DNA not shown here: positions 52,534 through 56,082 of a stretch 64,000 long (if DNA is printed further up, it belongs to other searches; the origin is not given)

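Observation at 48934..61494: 4186-aa exported megaprotein rich in thrombospondin-type-3-like Ca-binding motifs, with an embedded LamG domain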

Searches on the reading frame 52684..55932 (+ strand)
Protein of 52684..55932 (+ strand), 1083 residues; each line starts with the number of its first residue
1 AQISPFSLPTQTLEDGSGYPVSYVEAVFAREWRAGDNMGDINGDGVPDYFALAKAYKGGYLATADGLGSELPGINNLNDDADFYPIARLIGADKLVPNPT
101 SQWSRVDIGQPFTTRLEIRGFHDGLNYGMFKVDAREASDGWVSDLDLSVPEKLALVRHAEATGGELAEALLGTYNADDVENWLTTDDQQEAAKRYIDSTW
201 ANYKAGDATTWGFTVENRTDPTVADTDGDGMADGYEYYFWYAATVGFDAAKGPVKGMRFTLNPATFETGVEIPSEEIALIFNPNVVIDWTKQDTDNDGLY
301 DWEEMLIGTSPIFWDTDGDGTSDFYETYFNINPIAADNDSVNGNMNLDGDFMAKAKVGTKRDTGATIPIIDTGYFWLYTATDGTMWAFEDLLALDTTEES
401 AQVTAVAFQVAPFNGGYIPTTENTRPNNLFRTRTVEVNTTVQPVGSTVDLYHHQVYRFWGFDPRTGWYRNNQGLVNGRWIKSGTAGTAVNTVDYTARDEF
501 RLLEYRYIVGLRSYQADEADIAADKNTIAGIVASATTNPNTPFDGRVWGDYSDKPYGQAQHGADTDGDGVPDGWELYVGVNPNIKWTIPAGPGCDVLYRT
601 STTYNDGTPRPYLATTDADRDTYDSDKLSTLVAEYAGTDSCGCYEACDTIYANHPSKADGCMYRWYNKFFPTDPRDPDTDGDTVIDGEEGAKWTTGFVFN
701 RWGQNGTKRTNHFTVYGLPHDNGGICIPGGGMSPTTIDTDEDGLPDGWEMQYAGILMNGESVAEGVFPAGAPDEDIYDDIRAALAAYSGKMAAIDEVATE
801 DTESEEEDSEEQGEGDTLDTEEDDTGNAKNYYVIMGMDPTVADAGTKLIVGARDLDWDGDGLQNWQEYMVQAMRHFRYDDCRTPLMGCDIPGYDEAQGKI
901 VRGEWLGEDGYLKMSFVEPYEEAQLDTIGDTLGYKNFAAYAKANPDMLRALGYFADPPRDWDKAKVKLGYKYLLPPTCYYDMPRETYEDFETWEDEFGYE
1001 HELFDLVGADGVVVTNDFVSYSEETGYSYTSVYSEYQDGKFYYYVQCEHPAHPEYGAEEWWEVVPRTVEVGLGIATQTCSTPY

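Call 29: find_homologous_proteins(query=window:52684-55932:+, max_evalue=0.00001)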
Query window:52684-55932:+ (1083 aa): 39 proteins with E <= 0.00001 among 8000 candidates.
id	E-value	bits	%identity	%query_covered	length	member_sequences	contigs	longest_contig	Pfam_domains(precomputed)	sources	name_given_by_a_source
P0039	5.7e-98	348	36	67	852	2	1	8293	PF18884.6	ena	-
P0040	6.7e-98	347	33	91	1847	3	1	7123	PF13385.14,PF18884.6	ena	-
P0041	3.8e-52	196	31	52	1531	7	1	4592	PF00801.27,PF18884.6,PF18911.7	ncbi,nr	ncbi:MAG: PKD domain-containing protein, partial [Kiritimatiellae bacterium]|nr:PKD domain-containin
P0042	2.2e-48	183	38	31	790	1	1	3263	PF18884.6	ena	-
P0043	8.9e-48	181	39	31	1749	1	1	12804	PF18884.6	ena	-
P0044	1.1e-47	181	32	32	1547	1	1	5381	PF09479.17,PF13306.13,PF18884.6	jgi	-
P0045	3.3e-44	170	33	35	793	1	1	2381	PF18884.6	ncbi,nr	ncbi:MAG: hypothetical protein IKC14_08885, partial [Kiritimatiellae bacterium]|nr:hypothetical prot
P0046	3.5e-35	140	36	30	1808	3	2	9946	PF13306.13,PF18884.6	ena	-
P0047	5.5e-32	129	44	12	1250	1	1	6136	PF00801.27,PF13287.13,PF13290.14,PF18884.6,PF18911.7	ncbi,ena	-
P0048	9.9e-31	125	33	32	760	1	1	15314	PF18884.6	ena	-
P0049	1.3e-30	125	34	29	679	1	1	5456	PF18884.6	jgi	-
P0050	7.1e-28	116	30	46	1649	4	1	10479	PF13385.14,PF18884.6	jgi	jgi:hypothetical protein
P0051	1.9e-27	114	36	11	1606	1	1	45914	PF01364.25,PF18884.6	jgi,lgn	jgi:hypothetical protein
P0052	1.1e-24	105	34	33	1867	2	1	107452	PF18884.6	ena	-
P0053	1.9e-24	104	31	27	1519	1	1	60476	PF00801.27,PF18911.7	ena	-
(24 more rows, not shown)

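Call 57: search_solved_structures(query=A3, max_evalue=1)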
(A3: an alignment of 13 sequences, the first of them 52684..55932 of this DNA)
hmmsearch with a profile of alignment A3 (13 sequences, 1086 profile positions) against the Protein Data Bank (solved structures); distinct sequences matched with E-value up to 1: 1.
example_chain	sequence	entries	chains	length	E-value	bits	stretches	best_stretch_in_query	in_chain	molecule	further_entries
4l9d_A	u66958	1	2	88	0.019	16.1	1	23-78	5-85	Protease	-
